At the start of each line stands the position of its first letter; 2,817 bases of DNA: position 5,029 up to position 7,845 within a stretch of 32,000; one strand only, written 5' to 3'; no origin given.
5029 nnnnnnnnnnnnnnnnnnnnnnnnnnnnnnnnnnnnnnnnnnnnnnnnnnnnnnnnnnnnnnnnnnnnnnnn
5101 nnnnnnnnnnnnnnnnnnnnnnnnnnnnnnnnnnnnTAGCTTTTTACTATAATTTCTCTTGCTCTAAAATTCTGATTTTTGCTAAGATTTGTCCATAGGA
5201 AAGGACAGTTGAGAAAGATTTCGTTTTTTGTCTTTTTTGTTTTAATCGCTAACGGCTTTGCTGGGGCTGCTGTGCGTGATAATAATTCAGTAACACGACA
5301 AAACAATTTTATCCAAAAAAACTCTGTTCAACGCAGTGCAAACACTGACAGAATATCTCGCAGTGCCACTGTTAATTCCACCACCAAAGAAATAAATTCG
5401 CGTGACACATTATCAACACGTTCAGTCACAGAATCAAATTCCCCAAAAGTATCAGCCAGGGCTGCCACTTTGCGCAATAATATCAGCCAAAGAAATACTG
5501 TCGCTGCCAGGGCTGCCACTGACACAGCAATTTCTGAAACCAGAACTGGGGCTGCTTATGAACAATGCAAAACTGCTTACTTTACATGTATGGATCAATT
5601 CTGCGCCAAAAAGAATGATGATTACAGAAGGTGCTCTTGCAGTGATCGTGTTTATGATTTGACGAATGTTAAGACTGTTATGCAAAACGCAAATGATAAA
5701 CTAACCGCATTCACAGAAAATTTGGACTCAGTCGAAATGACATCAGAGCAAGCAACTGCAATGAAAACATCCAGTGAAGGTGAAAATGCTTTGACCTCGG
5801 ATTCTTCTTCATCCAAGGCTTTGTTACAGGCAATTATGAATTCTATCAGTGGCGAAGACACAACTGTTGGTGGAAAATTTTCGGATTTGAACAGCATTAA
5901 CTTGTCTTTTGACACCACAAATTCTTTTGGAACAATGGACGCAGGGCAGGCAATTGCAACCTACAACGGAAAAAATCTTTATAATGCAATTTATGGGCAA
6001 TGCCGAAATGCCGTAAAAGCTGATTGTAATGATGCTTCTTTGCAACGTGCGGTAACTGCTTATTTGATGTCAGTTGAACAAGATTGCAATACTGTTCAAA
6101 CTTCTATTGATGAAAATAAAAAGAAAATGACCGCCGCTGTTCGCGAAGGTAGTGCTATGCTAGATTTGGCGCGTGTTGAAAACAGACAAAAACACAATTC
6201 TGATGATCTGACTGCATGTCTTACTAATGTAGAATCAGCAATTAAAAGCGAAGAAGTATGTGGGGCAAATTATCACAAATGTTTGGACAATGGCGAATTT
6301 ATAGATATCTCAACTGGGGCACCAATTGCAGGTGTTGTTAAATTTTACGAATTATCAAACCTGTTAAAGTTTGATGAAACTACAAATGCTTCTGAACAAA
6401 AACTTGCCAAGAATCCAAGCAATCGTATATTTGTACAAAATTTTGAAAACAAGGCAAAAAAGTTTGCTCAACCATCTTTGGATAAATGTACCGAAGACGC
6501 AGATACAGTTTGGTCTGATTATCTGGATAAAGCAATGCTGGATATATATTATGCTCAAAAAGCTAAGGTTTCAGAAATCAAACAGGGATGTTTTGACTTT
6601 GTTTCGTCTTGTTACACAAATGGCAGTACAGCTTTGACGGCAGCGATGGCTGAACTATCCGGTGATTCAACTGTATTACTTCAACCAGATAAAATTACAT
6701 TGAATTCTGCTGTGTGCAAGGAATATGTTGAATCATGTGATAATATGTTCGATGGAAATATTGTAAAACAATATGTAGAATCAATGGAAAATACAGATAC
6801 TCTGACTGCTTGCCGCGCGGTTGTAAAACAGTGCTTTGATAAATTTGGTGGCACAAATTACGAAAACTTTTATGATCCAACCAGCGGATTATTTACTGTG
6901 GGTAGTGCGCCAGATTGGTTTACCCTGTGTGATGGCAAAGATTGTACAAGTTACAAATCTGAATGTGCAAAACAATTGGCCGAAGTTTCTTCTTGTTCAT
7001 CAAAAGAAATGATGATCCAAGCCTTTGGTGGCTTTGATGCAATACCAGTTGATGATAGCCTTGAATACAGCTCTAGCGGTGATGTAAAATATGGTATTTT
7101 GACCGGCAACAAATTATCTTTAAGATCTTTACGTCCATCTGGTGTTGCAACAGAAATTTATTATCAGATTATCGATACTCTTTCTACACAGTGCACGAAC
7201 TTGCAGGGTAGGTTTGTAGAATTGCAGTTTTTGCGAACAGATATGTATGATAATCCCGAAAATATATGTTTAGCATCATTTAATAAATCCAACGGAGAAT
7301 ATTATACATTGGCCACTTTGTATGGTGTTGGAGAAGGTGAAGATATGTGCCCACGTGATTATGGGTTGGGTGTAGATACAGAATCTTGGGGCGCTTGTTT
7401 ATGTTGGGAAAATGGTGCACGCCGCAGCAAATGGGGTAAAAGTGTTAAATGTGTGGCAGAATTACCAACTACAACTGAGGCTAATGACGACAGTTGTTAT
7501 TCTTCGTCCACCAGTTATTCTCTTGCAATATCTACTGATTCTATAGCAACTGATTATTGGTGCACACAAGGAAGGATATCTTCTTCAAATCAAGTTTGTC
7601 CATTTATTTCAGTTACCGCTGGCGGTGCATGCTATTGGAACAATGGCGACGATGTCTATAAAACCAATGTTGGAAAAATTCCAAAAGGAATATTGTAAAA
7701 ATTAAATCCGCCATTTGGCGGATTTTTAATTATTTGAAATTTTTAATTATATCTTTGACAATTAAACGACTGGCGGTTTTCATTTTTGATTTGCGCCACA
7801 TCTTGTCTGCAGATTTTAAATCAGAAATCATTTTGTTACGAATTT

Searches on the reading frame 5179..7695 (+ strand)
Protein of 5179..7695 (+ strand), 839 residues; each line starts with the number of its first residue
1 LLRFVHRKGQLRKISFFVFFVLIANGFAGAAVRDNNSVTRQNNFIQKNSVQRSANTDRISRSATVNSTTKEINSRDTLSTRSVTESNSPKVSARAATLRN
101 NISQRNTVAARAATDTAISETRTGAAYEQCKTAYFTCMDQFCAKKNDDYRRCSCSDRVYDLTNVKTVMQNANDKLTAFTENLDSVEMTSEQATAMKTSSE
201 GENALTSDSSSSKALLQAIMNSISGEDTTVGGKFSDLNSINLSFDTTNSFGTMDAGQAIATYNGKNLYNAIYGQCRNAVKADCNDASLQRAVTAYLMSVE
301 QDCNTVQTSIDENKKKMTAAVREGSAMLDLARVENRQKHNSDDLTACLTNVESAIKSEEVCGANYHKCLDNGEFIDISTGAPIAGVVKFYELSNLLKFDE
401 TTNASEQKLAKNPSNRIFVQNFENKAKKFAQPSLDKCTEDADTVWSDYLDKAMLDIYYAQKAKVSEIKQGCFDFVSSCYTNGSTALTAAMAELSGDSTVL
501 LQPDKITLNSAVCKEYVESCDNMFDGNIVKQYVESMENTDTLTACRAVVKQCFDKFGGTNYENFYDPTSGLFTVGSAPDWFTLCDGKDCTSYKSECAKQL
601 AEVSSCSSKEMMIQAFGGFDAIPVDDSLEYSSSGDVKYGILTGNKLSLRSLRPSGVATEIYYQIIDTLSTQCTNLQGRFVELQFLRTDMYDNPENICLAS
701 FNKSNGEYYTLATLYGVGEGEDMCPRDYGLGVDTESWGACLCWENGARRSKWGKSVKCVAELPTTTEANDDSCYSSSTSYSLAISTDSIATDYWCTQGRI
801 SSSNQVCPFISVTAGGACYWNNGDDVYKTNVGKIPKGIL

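Call 4: search_protein_families(library=pfam, proteins=[window:5179-7695:+], max_evalue=1)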
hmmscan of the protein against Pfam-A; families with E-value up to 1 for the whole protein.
window:5179-7695:+ (839 aa): 0 families

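Call 5: search_protein_families(library=ncbifam, proteins=[window:5179-7695:+], max_evalue=1)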
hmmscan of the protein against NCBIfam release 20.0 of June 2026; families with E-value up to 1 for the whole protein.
window:5179-7695:+ (839 aa): 1 family
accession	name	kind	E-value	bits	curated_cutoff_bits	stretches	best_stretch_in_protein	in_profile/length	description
TIGR00033.1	aroC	equivalog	0.083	11.8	212.2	1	169-234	138-203/351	chorismate synthase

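Call 56: search_protein_families(library=phrogs, proteins=[window:5179-7695:+], max_evalue=0.01)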
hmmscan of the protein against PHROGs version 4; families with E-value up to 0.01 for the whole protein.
window:5179-7695:+ (839 aa): 0 families

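Call 57: search_protein_families(library=padloc, proteins=[window:5179-7695:+], max_evalue=0.01)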
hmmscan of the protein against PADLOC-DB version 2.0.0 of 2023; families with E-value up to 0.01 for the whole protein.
window:5179-7695:+ (839 aa): 0 families
